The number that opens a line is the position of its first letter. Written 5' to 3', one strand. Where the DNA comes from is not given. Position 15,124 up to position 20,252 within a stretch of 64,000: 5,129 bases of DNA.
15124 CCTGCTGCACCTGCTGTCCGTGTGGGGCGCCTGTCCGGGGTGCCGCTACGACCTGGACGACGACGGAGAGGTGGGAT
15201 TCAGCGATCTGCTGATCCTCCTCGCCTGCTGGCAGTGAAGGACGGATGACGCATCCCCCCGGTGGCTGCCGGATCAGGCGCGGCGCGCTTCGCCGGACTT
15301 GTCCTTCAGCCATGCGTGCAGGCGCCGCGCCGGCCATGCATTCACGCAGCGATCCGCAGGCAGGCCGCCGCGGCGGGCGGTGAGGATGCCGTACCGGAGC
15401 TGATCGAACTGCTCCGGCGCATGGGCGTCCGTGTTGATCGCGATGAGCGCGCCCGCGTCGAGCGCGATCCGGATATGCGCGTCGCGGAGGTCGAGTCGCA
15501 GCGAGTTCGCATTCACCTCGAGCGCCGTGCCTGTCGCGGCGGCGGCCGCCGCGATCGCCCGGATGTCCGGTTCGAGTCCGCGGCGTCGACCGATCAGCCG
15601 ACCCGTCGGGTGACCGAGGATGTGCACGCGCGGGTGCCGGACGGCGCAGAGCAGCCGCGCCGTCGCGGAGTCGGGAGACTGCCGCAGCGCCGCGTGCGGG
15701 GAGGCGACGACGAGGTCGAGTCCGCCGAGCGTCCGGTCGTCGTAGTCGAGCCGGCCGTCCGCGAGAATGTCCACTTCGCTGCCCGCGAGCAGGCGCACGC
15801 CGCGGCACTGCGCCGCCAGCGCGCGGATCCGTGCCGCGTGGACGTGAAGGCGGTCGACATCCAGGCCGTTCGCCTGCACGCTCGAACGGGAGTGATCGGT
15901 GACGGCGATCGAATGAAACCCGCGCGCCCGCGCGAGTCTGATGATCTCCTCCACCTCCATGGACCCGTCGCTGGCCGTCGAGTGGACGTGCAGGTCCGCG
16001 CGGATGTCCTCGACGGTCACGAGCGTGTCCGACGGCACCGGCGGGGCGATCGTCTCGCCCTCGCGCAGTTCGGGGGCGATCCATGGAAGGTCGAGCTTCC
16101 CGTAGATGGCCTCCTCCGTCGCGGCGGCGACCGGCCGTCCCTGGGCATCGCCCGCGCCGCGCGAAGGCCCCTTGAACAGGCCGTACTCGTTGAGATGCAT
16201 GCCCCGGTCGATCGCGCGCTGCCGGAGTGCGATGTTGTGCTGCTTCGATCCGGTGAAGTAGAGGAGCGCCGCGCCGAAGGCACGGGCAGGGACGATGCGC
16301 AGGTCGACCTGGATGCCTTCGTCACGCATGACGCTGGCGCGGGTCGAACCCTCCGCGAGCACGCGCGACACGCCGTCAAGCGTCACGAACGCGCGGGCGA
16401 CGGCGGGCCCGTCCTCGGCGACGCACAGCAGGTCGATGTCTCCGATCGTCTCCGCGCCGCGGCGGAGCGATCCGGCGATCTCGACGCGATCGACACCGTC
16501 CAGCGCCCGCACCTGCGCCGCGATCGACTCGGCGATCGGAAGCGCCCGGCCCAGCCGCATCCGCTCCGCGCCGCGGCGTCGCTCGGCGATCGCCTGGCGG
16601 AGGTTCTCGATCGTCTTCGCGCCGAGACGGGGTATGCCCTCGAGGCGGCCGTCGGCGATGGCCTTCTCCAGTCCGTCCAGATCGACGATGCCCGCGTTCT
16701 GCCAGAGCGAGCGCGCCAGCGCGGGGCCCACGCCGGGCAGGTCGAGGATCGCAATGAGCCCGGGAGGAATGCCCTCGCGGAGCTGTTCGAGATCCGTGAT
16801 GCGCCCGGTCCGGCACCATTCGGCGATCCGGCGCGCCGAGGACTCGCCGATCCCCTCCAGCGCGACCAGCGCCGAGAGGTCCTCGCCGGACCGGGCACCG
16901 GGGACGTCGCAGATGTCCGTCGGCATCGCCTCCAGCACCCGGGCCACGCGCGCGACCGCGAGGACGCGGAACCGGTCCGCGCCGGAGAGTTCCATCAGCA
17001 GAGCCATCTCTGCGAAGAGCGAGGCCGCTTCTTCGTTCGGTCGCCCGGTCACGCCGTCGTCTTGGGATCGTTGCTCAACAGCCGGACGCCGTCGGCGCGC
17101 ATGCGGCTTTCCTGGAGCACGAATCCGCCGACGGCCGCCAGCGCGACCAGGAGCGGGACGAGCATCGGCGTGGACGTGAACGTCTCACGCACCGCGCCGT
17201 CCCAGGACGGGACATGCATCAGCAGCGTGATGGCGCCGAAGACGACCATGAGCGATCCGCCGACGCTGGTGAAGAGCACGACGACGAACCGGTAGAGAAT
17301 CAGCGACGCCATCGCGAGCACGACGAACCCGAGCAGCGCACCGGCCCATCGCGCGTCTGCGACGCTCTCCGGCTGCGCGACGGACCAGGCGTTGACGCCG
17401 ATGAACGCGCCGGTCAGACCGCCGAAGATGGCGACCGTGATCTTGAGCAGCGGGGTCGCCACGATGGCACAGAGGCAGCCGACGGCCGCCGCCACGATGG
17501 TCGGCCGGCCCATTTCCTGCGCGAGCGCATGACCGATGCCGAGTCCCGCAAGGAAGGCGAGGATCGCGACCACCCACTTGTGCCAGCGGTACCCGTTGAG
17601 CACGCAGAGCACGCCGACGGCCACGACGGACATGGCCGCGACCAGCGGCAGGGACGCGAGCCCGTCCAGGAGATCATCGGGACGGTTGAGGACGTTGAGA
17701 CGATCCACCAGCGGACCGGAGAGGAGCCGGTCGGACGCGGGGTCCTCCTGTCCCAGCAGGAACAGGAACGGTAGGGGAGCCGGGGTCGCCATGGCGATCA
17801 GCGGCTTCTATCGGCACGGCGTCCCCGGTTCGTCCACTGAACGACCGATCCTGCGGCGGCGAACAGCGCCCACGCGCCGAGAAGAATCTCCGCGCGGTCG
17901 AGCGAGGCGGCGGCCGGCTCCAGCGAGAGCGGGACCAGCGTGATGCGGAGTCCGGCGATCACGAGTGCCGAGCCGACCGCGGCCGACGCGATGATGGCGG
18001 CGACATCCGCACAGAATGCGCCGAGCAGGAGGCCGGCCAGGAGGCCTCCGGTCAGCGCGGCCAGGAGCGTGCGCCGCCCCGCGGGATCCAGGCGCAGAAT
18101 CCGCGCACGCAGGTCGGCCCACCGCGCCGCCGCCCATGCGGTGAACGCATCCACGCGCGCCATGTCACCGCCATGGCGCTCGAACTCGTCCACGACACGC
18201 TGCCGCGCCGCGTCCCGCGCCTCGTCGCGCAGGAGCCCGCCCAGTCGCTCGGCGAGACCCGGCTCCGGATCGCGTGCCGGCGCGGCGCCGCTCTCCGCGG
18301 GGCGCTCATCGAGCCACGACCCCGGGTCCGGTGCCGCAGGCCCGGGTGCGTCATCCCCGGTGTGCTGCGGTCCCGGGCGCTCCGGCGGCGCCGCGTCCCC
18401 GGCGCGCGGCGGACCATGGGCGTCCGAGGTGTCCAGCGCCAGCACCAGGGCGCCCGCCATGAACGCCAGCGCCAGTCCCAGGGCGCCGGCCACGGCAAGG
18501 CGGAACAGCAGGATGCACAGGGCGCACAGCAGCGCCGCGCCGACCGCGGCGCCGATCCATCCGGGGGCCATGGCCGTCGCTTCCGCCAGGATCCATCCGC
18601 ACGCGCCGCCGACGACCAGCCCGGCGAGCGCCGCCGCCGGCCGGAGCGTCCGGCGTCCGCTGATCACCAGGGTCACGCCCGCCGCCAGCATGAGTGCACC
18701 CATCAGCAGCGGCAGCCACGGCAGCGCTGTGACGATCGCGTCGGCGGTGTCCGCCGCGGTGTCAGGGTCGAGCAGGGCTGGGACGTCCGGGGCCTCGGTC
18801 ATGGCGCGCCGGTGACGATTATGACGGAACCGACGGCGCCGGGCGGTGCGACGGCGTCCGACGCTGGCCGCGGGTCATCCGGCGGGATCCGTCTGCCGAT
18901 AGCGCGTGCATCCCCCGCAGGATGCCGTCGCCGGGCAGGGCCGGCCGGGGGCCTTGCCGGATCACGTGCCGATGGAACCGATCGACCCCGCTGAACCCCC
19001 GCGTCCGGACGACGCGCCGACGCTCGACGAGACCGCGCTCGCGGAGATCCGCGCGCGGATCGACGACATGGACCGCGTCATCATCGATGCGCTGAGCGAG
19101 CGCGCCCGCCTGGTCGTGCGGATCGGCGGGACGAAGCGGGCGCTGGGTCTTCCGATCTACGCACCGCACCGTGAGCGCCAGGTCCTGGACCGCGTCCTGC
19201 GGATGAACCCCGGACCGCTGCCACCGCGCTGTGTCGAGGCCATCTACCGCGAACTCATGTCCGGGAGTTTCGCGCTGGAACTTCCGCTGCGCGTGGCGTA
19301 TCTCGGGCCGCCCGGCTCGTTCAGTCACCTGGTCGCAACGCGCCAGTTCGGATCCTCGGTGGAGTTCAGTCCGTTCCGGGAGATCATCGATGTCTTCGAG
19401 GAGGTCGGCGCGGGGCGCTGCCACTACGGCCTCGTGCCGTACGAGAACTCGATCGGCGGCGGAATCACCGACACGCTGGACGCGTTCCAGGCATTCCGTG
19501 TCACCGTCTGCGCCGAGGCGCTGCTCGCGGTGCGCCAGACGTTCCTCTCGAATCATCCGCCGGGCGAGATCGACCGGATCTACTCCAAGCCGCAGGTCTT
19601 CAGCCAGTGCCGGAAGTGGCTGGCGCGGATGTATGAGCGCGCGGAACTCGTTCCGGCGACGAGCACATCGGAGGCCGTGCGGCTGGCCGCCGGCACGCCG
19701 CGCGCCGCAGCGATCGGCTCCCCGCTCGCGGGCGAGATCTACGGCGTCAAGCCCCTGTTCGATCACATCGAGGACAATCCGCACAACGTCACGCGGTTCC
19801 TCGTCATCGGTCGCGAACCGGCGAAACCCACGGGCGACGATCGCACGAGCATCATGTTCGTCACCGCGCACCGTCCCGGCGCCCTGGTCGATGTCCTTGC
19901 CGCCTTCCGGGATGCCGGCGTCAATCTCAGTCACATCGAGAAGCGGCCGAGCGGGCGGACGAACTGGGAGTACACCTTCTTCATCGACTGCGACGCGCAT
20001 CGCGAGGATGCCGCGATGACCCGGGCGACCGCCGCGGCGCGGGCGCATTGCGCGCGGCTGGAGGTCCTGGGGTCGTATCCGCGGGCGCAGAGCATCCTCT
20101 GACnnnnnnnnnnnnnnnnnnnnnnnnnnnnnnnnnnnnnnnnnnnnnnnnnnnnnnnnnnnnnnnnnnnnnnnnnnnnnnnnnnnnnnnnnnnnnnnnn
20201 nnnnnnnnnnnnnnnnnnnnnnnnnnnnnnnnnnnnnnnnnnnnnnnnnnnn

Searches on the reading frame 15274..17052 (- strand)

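Call 62: search_protein_families(library=pfam, proteins=[window:15274-17052:-], max_evalue=0.0001)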
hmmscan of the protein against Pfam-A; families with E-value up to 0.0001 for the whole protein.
window:15274-17052:- (592 aa): 6 families
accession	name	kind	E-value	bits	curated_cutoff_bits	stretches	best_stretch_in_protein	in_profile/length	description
PF14791.11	DNA_pol_B_thumb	-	5.4e-24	84.3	25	1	262-331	1-63/63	DNA polymerase beta thumb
PF14716.13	HHH_8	-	1.8e-14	54.3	30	1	5-84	2-72/73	Helix-hairpin-helix domain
PF14520.12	HHH_5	-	8.7e-10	39.4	27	1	102-155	4-55/57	Helix-hairpin-helix domain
PF02811.25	PHP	-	2e-09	38.5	26.4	1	353-458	1-98/164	PHP domain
PF00633.29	HHH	-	4.7e-06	26.6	24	0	61-78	12-29/30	Helix-hairpin-helix motif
PF14792.12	DNA_pol_B_palm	-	1.1e-05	26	25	1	173-217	10-54/113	DNA polymerase beta palm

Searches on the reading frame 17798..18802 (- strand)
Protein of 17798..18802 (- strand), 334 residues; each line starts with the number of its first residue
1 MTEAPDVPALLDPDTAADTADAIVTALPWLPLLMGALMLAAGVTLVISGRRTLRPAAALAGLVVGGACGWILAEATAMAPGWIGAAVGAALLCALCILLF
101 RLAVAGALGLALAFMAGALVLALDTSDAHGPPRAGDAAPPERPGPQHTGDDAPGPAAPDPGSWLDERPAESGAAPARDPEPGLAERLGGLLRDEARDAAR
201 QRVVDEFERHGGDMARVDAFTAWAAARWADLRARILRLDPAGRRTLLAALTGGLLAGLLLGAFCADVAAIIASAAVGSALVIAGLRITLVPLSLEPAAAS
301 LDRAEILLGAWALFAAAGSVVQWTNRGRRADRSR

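Call 63: search_protein_families(library=pfam, proteins=[window:17798-18802:-], max_evalue=0.0001)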
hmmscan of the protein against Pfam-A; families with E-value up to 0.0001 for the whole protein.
window:17798-18802:- (334 aa): 1 family
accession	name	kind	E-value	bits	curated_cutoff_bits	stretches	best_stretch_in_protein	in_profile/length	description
PF13886.12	TM7S3_TM198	-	3.9e-05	23.9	29.2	0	35-123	1-95/199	TM7S3/TM198-like domain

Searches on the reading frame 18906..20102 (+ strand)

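Call 63: search_protein_families(library=pfam, proteins=[window:18906-20102:+], max_evalue=0.0001)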
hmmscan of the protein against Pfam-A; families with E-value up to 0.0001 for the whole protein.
window:18906-20102:+ (398 aa): 3 families
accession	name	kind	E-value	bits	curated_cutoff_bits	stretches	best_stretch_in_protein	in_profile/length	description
PF00800.23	PDT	-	3.5e-53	180.5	25.2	1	130-305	1-180/181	Prephenate dehydratase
PF01817.26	CM_2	-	2e-22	79.6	27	1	48-125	1-79/80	Chorismate mutase type II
PF01842.31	ACT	-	1.5e-08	34.7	27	1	317-373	4-60/66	ACT domain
